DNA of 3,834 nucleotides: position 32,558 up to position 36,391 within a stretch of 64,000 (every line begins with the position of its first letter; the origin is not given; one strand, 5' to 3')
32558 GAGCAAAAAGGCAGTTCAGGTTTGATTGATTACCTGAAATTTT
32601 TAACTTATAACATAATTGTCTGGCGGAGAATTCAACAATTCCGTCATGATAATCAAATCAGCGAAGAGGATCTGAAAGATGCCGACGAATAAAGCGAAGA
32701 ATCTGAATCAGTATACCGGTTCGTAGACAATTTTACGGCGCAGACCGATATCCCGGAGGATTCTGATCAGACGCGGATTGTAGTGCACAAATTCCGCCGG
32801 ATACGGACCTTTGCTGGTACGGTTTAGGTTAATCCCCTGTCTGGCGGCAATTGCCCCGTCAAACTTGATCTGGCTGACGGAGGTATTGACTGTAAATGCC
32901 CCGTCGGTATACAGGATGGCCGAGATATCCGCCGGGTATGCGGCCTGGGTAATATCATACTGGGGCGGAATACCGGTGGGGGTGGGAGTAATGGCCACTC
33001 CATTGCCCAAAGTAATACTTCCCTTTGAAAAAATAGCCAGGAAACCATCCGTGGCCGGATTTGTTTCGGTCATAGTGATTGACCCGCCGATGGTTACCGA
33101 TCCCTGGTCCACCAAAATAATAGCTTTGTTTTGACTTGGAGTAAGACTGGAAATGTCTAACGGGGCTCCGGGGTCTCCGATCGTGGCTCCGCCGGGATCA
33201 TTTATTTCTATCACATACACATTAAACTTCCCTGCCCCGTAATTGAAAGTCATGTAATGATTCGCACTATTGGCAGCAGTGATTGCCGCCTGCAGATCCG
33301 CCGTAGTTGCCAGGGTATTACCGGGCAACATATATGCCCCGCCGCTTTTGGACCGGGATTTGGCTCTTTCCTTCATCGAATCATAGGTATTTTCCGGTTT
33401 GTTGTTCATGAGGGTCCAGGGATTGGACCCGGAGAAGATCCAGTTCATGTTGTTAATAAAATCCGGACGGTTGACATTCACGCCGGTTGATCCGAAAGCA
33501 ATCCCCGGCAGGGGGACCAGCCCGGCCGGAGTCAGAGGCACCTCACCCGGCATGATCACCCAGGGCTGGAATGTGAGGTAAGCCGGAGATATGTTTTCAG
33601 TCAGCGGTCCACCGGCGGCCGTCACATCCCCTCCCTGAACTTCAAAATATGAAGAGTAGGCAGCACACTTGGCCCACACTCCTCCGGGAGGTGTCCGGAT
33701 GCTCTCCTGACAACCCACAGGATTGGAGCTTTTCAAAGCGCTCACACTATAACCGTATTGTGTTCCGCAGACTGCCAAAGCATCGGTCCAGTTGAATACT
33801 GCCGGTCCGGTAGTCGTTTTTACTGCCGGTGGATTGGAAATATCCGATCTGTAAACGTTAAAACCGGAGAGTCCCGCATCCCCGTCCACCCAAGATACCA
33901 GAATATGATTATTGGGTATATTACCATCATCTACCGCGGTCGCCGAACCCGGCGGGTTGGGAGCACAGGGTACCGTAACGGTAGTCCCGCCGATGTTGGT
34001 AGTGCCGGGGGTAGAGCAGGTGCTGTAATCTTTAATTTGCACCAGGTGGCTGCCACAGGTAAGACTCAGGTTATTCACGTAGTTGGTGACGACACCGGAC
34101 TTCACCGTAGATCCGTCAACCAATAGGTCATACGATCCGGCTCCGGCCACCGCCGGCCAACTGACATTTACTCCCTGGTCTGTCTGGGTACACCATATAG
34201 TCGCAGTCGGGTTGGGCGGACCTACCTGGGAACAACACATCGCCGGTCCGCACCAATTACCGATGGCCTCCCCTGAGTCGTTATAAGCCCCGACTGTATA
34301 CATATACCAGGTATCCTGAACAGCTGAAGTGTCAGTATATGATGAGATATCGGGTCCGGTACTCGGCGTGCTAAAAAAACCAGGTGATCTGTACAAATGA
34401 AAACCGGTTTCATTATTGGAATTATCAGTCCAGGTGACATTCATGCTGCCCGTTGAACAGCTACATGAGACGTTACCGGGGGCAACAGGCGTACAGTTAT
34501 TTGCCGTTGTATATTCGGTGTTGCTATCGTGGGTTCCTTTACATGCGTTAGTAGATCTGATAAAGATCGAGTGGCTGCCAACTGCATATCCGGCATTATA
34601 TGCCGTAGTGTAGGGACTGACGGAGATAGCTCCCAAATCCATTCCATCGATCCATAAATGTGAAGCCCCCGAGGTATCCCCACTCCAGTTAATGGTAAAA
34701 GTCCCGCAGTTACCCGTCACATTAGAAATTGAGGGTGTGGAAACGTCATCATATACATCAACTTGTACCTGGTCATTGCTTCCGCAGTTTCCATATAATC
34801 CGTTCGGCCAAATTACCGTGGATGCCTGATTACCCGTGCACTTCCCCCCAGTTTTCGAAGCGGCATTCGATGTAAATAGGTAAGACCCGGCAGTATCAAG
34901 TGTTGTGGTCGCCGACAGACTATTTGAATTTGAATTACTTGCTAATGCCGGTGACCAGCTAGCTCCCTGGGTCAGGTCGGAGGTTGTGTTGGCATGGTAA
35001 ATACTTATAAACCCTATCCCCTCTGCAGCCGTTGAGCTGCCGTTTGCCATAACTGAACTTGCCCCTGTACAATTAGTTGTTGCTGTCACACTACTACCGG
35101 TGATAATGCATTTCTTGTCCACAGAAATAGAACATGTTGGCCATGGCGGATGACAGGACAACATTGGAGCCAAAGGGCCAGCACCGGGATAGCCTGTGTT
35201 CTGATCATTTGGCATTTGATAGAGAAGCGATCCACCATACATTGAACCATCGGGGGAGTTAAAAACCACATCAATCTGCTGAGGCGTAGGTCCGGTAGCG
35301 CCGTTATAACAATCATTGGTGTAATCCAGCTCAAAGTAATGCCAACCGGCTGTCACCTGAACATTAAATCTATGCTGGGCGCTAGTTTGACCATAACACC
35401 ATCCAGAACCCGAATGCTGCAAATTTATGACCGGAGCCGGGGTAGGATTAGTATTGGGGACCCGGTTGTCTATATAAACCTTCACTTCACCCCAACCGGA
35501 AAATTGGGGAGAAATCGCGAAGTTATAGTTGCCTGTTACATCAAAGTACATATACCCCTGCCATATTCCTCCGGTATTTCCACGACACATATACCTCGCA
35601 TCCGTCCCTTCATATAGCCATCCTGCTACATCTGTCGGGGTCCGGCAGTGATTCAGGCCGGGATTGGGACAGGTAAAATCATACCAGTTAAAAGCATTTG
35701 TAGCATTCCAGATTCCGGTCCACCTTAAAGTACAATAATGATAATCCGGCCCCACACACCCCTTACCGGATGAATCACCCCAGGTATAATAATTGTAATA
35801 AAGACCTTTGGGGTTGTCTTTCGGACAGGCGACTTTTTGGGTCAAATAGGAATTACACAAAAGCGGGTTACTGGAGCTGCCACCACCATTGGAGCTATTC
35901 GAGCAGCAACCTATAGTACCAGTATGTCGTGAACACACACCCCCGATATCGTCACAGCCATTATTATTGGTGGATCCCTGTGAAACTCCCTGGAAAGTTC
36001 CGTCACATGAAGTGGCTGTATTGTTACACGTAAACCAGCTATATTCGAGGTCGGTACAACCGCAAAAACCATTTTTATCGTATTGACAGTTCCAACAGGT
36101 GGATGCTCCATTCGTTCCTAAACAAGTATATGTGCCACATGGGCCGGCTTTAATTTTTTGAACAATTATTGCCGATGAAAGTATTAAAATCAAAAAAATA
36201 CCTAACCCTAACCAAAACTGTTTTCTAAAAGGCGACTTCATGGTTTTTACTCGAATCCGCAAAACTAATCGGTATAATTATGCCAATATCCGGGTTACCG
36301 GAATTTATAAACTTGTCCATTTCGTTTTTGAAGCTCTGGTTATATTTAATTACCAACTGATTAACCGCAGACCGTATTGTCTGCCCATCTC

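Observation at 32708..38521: Three-gene secreted module: a Tat-like exported protein, its membrane-anchored paralog, and a 1177-aa Cys-rich PA14/FN3 giant surface protein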

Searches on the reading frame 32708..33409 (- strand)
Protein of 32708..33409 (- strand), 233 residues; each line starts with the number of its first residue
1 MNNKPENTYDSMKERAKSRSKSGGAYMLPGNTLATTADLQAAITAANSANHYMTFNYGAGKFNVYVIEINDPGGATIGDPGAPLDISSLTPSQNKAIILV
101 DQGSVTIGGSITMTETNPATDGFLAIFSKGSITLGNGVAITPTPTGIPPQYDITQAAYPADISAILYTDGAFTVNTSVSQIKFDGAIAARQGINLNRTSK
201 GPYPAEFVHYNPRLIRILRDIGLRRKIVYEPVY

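Call 54: find_related_loci(query=A5, collection=metagenome_contigs, flank=10000)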
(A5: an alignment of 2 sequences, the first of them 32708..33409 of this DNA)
Query A5 (233 aa) in metagenome_contigs; peptide patterns used: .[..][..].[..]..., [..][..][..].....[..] (x = any residue, [..] = any of these).
177 stretches matched a pattern; 1 encode a relative of the query (tblastn E <= 1e-3); 1 distinct loci.
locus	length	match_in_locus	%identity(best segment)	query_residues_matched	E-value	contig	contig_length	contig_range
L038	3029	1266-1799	25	1-230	2e-11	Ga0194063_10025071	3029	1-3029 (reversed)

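Call 70: find_related_loci(query=A5, collection=viral_contigs, flank=10000)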
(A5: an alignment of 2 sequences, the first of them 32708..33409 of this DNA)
Query A5 (233 aa) in viral_contigs; peptide patterns used: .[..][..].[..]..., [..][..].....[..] (x = any residue, [..] = any of these).
40 stretches matched a pattern, but none encodes a relative of the query by tblastn (E <= 1e-3).

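Call 96: search_solved_structures(query=A5, max_evalue=10)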
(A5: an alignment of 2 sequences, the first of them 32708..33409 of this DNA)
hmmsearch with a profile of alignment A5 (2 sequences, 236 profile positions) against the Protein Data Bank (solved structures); distinct sequences matched with E-value up to 10: 0.

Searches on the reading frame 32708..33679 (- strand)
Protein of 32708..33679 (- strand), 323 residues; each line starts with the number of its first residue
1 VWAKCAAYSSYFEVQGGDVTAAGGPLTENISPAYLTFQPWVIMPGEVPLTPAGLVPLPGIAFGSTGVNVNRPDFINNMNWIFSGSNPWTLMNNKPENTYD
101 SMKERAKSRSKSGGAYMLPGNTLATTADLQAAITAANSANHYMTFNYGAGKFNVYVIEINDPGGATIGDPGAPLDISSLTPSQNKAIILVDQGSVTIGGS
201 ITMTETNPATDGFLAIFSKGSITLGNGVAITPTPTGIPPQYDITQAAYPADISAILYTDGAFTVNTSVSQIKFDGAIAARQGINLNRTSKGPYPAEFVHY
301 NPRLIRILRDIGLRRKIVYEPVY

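Call 82: search_protein_families(library=pfam, proteins=[window:32708-33679:-], max_evalue=10)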
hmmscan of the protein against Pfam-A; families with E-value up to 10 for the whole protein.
window:32708-33679:- (323 aa): 0 families

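Call 106: search_dna_similar(query=window:32708-33679:-, collection=plasmids, mode=protein, max_evalue=0.001, max_rows=10)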
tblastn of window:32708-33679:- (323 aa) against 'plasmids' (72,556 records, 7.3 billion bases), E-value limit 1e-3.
No match.

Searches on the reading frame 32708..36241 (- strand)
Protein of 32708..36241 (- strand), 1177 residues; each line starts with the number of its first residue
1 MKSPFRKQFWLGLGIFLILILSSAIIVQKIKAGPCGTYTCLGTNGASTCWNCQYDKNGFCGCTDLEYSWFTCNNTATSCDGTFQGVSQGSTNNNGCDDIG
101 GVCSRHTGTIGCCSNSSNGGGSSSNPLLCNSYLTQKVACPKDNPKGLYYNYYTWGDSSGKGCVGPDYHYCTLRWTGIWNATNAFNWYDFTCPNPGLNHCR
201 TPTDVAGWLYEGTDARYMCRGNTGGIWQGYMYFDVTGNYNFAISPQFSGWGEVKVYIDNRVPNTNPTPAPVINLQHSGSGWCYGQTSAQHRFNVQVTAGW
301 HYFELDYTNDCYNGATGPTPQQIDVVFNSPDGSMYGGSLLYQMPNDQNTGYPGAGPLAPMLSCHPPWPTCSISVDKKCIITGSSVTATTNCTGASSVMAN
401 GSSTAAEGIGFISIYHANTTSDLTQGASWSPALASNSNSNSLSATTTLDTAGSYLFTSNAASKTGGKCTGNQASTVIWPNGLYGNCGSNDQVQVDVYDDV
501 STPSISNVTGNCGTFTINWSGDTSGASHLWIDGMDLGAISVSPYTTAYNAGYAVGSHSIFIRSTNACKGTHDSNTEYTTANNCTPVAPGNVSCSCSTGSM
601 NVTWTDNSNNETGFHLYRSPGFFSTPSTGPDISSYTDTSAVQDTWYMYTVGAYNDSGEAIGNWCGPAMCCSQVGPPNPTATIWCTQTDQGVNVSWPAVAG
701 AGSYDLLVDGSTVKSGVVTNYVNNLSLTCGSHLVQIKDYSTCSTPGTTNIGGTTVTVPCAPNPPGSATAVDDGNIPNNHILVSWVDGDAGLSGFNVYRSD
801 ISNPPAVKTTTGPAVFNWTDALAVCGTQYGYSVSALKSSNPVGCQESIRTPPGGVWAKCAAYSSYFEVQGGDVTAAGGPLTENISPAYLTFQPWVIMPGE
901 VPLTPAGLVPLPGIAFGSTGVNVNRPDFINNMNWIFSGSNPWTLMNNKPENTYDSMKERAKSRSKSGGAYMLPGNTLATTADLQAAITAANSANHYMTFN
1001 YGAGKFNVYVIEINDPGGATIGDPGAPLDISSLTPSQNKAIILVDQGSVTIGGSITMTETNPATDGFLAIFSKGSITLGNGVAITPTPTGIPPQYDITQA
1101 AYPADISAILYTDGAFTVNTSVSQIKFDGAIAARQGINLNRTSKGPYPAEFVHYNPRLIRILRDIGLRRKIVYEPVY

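Call 3: search_protein_families(library=pfam, proteins=[window:32708-36241:-], max_evalue=1)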
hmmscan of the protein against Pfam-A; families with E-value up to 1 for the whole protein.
window:32708-36241:- (1177 aa): 3 families
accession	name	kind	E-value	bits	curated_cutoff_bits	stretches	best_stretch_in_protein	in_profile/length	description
PF07691.17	PA14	-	0.035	14.3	24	1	189-260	14-79/147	PA14 domain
PF23044.1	SH3-C_UBE2O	-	0.12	12.7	21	0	579-608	18-47/68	UBE2O, ubiquitin binding SH3-C domain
PF16841.11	CBM60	-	0.21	12.5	28.2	0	285-315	33-63/91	Ca-dependent carbohydrate-binding module xylan-binding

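Call 4: search_protein_families(library=ncbifam, proteins=[window:32708-36241:-], max_evalue=1)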
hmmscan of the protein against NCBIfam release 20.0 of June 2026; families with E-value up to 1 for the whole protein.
window:32708-36241:- (1177 aa): 0 families

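Call 7: find_homologous_proteins(query=window:32708-36241:-)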
Query window:32708-36241:- (1177 aa): 4 proteins with E <= 0.001 among 8000 candidates.
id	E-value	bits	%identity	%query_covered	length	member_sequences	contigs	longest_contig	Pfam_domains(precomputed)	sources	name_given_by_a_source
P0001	0.0e+0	2764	100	100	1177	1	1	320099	-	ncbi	-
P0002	1.8e-22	98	25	28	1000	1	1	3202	PF16655.13,PF01108.24,PF25059.2,PF21200.3,PF00149.34,PF25788.3,PF24489.2,PF25833.1,PF00041.28,PF16656.12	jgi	jgi:titin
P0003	2.5e-15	74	40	6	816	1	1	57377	PF25059.2,PF21200.3,PF22633.4,PF25833.1,PF00041.28,PF16656.12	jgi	jgi:fibronectin type 3 domain-containing protein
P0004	4.4e-4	37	29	22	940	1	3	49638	PF00041.28,PF18911.7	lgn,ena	-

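Call 8: search_solved_structures(query=window:32708-36241:-, max_evalue=1)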
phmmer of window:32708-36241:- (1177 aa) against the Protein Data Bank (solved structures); distinct sequences matched with E-value up to 1: 5.
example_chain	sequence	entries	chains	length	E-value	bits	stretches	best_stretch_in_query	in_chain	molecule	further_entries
3mpc_A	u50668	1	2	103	0.038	15.2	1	761-838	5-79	Fn3-like protein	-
1qg1_E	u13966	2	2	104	0.65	11.1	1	957-1015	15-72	PROTEIN (GROWTH FACTOR RECEPTOR BINDING PROTEIN) | Growth factor receptor-bound protein 2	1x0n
1fyr_A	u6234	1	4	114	0.84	10.7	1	957-1015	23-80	GROWTH FACTOR RECEPTOR-BOUND PROTEIN 2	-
1bm2_A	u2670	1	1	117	0.93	10.6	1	957-1015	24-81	PROTEIN (GROWTH FACTOR RECEPTOR BOUND PROTEIN 2)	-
6vk2_A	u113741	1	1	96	0.98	10.5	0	958-1015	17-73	Growth factor receptor-bound protein 2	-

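Call 25: search_protein_families(library=phrogs, proteins=[window:32708-36241:-], max_evalue=1)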
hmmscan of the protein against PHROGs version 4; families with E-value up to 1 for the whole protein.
window:32708-36241:- (1177 aa): 2 families
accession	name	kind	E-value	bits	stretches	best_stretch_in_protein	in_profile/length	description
phrog_10304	-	head and packaging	8.5e-06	26.4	2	800-844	13-57/213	virion structural protein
phrog_18315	-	unknown function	9.2e-05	21.5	1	575-661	97-190/918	-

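Call 32: predict_structure(protein=window:32708-36241:-)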
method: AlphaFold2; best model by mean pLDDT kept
length: 1177 residues; sequences in the alignment: 1
mean_pLDDT: 35.3   pTM: 0.31
mean pLDDT of the five models: 35.3, 25.5, 24.2, 22.6, 22.5
residues with pLDDT >= 90: 0; 70-90: 36; 50-70: 88; < 50: 1053
segments of 3 or more residues with pLDDT < 50: 27-34, 38-48, 64-232, 234-529, 531-1009, 1031-1039, 1059-1066, 1086-1107, 1120-1129, 1141-1177
pLDDT, mean of each block of 10 residues (from residue 1): 64 81 53 48 42 58 41 28 28 30 27 27 25 24 26 28 30 30 28 30 32 40 44 45 38 46 34 37 39 43 35 37 41 35 32 28 27 27 25 23 23 22 23 24 24 23 26 30 35 40 40 45 43 43 35 38 35 27 28 34 34 32 27 27 28 27 33 35 38 34 41 37 29 40 40 37 29 33 34 32 24 23 22 25 27 29 23 24 23 27 26 25 25 23 26 32 30 31 39 38 41 59 54 44 63 58 53 74 47 29 43 69 44 59 35 35 34 26
secondary structure, 60 per line:
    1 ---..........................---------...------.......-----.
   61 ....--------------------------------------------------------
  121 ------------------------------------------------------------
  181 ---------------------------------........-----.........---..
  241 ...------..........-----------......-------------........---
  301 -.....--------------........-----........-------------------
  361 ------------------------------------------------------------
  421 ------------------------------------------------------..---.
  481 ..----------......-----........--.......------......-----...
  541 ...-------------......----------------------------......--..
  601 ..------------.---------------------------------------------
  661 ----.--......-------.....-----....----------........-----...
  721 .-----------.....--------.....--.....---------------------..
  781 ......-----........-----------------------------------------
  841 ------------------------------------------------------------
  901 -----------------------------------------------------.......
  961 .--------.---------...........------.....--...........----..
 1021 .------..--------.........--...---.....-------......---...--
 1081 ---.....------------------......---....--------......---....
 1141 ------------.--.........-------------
elements in order (helices of 4 or more, strands of 3 or more residues): H4-29 E39-41 E48-54 E60-64 E214-221 E227-235 E239-243 E250-259 E271-276 E290-297 E302-306 E321-328 E334-341 E493-498 E504-511 E514-520 E527-532 E538-543 E557-562 E591-596 E599-602 E668-673 E681-685 E691-694 E705-709 E718-721 E733-737 E746-750 E753-757 E779-786 E792-799 H954-961 H980-990 E997-1001 E1004-1014 E1019-1021 E1038-1046 E1049-1051 E1055-1059 E1067-1072 E1076-1078 E1084-1088 E1107-1112 E1116-1119 E1128-1133 E1137-1140 H1156-1164

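Call 76: list_cluster_members(proteins=[P0001, P0005, P0006, P0012, P0017, P0028, P0014, P0015, P0023, P0032])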
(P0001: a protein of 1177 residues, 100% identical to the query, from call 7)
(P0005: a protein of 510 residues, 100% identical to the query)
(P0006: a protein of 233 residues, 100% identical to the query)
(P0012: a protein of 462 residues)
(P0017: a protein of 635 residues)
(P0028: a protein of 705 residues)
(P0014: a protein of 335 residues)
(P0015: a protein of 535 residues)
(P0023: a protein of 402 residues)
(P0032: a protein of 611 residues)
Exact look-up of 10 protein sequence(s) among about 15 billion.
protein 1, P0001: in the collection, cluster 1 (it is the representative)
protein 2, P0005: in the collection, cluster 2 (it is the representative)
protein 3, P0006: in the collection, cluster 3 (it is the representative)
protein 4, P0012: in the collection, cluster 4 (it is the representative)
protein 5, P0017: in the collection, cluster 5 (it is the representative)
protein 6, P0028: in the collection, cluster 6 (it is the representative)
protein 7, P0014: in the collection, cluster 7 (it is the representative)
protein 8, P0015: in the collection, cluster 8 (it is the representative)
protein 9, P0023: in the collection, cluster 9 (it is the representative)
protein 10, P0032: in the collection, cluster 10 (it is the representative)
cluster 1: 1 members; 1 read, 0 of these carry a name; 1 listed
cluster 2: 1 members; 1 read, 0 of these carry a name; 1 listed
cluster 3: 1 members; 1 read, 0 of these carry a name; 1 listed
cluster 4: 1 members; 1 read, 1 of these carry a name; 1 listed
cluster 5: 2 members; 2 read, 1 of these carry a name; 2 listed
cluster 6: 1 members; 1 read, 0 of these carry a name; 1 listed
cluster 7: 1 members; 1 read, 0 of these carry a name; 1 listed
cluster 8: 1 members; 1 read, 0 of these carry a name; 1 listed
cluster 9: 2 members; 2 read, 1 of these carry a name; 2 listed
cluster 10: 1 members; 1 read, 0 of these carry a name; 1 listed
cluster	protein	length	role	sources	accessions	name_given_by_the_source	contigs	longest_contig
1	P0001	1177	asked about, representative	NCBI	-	-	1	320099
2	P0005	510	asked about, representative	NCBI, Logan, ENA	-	-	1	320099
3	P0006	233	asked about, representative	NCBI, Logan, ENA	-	-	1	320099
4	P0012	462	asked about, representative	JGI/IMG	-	hypothetical protein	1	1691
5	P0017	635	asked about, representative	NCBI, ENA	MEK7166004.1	MAG: twin-arginine translocation signal domain-containing protein [Patescibacteria group ...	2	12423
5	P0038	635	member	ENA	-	-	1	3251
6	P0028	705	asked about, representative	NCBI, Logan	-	-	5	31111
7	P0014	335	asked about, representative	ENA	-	-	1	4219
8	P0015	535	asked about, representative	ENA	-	-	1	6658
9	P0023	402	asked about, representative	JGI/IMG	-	hypothetical protein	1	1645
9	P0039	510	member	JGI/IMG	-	-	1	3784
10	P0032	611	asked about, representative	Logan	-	-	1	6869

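Call 97: search_protein_families(library=padloc, proteins=[window:32708-36241:-], max_evalue=1)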
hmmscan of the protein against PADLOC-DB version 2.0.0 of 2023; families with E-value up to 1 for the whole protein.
window:32708-36241:- (1177 aa): 0 families
